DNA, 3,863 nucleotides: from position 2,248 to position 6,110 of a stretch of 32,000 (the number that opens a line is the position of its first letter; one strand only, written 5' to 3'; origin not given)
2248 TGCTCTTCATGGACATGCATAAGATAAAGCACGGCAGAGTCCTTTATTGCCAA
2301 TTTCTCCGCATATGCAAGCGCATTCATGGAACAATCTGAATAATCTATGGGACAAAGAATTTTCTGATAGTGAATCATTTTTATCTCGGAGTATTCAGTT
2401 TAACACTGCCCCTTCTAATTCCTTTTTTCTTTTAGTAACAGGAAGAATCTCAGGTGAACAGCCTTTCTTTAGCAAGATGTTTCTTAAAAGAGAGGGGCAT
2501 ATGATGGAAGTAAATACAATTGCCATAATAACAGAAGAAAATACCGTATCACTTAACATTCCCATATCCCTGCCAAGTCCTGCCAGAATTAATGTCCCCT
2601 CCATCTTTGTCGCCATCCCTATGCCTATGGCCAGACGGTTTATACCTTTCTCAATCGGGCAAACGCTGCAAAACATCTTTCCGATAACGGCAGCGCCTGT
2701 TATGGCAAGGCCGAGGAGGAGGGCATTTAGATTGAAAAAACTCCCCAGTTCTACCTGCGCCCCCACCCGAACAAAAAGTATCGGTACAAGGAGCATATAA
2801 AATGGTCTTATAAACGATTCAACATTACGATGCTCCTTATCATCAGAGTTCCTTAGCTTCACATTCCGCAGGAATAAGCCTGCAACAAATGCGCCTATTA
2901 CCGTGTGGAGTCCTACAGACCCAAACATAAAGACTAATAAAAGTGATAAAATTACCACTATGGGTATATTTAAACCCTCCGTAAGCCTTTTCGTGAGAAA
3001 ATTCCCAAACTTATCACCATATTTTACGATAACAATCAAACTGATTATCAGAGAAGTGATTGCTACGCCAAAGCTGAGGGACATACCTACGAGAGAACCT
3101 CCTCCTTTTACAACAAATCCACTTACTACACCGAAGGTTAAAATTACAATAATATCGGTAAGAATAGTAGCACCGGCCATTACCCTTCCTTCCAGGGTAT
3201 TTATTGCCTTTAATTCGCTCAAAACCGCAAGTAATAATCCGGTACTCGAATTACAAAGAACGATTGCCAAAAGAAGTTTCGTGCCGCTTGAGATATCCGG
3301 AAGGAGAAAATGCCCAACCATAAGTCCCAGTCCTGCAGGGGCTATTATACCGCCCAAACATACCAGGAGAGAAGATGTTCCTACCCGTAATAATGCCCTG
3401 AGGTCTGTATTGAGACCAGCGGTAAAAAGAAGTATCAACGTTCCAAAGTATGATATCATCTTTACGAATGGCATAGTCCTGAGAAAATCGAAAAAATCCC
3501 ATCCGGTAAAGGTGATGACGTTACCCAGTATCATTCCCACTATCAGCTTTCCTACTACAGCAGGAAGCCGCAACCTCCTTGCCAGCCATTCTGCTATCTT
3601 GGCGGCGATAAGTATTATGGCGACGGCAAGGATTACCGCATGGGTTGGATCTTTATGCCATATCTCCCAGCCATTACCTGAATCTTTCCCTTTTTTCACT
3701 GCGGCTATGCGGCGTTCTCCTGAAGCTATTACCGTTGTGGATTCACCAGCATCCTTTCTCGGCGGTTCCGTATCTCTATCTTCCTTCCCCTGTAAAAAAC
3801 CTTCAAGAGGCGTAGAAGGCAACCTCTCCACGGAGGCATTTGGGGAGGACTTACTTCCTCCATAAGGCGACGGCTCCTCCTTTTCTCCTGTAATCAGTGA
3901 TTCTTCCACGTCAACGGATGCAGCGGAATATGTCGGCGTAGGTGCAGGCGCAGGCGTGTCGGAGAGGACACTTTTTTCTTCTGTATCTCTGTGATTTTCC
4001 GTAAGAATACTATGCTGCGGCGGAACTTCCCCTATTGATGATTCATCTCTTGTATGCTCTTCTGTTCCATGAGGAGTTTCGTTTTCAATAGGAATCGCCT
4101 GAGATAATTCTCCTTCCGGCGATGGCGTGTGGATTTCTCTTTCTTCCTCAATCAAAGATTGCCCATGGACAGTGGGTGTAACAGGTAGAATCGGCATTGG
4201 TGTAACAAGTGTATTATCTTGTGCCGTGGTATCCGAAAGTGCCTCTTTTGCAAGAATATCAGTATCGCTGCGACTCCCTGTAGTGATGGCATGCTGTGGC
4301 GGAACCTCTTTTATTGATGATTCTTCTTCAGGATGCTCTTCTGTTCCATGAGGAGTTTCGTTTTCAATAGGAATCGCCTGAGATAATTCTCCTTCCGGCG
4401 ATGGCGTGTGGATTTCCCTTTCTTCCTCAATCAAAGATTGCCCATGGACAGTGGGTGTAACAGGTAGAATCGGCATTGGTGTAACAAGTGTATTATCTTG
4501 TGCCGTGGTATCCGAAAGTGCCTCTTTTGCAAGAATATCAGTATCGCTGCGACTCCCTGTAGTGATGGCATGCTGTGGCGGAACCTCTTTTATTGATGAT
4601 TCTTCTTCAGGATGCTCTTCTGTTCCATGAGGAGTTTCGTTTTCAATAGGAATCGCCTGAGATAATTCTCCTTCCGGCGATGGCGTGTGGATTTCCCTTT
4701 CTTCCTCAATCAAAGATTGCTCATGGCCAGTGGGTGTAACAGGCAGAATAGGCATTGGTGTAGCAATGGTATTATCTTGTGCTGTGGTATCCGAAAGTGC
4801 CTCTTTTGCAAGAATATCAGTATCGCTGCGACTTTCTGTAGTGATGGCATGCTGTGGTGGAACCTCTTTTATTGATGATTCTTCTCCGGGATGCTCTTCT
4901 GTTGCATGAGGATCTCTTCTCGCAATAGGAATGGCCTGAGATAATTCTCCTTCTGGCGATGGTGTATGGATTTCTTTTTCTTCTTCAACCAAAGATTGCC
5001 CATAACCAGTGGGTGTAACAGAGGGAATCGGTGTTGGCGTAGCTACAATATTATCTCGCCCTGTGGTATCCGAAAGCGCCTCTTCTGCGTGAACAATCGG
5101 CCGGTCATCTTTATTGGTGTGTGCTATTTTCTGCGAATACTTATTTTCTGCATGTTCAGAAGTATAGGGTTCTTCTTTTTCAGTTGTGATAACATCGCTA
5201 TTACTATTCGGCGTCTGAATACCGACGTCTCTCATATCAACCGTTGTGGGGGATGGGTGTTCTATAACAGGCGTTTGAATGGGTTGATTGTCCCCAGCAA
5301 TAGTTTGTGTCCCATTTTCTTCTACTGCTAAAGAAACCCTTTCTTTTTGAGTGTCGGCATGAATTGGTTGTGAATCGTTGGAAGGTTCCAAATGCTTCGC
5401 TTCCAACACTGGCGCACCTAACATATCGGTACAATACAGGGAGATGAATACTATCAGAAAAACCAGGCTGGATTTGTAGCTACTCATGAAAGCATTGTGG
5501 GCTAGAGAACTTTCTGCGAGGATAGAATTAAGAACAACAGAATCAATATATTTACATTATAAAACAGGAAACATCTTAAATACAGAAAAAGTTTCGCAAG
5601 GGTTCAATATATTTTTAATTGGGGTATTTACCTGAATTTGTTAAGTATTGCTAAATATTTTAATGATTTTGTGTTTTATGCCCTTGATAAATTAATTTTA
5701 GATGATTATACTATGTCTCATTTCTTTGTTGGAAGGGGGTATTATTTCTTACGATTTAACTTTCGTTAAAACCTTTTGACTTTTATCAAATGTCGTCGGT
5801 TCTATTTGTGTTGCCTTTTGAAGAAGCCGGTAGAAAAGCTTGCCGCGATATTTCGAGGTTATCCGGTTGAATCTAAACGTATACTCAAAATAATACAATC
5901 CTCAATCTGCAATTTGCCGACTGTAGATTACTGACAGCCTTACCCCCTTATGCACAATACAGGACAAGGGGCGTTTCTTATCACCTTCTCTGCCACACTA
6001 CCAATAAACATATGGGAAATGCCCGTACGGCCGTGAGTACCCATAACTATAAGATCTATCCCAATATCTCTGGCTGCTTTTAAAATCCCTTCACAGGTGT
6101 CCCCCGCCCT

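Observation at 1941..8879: Tandemly duplicated module: secreted acidic-repeat ectodomain fused to a CPA2 antiporter, followed by a USP gene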

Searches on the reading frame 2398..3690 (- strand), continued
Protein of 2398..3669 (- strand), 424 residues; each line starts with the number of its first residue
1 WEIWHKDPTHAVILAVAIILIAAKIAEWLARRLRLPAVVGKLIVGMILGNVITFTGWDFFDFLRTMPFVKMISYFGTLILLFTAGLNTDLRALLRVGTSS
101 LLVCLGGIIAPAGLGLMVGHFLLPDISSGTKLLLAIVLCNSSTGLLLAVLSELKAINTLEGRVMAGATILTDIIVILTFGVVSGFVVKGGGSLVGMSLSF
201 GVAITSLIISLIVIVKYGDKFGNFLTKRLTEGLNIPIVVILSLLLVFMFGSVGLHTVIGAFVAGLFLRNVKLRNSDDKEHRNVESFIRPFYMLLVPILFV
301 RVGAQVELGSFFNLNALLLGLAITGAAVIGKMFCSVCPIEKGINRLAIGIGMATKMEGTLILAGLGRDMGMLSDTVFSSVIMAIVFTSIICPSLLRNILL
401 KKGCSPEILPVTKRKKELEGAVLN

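Call 83: fold_search(model_id=the predicted structure, library=pdb)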
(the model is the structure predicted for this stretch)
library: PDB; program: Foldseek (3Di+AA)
matches with E <= 10: 506; with E <= 0.001: 82
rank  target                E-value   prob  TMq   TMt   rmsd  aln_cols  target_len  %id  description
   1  5bz2                  4.8e-16  1.00  0.76  0.85   5.3       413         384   24  CRYSTAL STRUCTURE OF THE SODIUM PROTON ANTIPORTER NAPA IN INWARD-FACING CONFORMATION (released 2016-01-20)
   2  4bwz                  2.6e-14  1.00  0.65  0.72   5.9       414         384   25  Crystal structure of the sodium proton antiporter, NapA (released 2013-08-28)
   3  8bxg_B                1.9e-10  1.00  0.71  0.57   4.4       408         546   20  Structure of the K/H exchanger KefC. (released 2023-12-20)
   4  8bxg_A                2.6e-10  1.00  0.70  0.56   4.4       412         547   22  Structure of the K/H exchanger KefC. (released 2023-12-20)
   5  9emb_B                2.8e-10  1.00  0.70  0.57   4.5       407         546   20  Structure of KefC Asp156Asn variant (released 2024-06-05)
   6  8by2_A                5.0e-10  1.00  0.69  0.56   4.3       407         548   21  Structure of the K+/H+ exchanger KefC with GSH. (released 2023-12-27)
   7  9emb_A                3.2e-09  1.00  0.68  0.55   4.6       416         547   21  Structure of KefC Asp156Asn variant (released 2024-06-05)
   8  7b4l_A                5.2e-09  1.00  0.63  0.62   5.5       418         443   19  CryoEM structure of the human sodium proton exchanger NHA2 (released 2022-01-12)
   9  8otq_A                7.8e-09  1.00  0.72  0.33   5.2       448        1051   19  Cryo-EM structure of Strongylocentrotus purpuratus sperm-specific Na+/H+ exchanger SLC9C1 in GDN (released 2023-11-01)
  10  8xqa_A                1.6e-08  1.00  0.73  0.49   4.7       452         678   17  Structure of the sea urchin spSLC9C1 in state-3 w/ cAMP dimer (released 2024-07-17)
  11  8u71_A                1.7e-08  1.00  0.68  0.33   6.0       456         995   18  Structure of sea urchin SLC9C1 at pH 8 in Na+ (released 2025-03-26)
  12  8u7d_A                2.2e-08  1.00  0.68  0.35   5.8       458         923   18  R399A mutant of sea urchin SLC9C1 at pH 6 in Na+ - Relaxed state (released 2025-03-26)
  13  8u7r_B                2.5e-08  1.00  0.72  0.35   5.0       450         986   17  WT sea urchin SLC9C1 at pH 6 in presence of K+ (released 2025-03-26)
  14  7p1i_A                3.6e-08  1.00  0.61  0.60   5.7       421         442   19  Cryo EM structure of bison NHA2 in detergent and N-terminal extension helix (released 2022-01-26)
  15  8u7r_A                3.9e-08  1.00  0.67  0.32   6.0       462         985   18  WT sea urchin SLC9C1 at pH 6 in presence of K+ (released 2025-03-26)
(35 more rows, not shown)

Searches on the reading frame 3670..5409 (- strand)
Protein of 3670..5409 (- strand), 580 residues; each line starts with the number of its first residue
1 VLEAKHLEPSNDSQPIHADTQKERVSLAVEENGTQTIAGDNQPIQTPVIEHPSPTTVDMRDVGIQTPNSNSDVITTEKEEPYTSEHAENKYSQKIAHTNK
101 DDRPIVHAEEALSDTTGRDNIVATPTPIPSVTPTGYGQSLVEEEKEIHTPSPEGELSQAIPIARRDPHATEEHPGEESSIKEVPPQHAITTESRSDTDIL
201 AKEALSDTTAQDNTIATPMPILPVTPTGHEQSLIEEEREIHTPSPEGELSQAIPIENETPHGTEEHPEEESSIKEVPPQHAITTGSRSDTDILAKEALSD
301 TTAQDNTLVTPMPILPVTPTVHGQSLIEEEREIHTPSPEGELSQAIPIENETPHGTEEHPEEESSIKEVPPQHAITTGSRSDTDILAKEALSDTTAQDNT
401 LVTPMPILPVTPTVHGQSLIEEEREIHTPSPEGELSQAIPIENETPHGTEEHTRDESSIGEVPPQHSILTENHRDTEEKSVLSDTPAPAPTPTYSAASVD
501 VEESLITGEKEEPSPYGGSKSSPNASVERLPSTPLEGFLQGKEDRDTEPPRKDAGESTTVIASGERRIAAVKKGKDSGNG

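Call 34: search_solved_structures(query=window:3670-5409:-, max_evalue=1)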
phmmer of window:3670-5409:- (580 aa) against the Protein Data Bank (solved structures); distinct sequences matched with E-value up to 1: 0.

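Call 36: search_protein_representatives(protein=window:3670-5409:-)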
Query: 580 residues. Proteins with E-value up to 0.001 (for the whole library): 3; up to 1e-10: 3; up to 1e-30: 3. The best 3 are listed.
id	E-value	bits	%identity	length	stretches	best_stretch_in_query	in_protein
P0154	4.1e-168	577.1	100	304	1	1-278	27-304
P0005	1.7e-129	449.7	74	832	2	335-573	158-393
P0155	7.7e-40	153.8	99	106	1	348-424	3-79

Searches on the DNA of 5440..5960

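Call 68: search_rna_families(source=window, start=5440, end=5960, threshold=evalue, max_evalue=1)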
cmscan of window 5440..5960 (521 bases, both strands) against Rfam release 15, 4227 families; matches with E-value up to 1: 0.
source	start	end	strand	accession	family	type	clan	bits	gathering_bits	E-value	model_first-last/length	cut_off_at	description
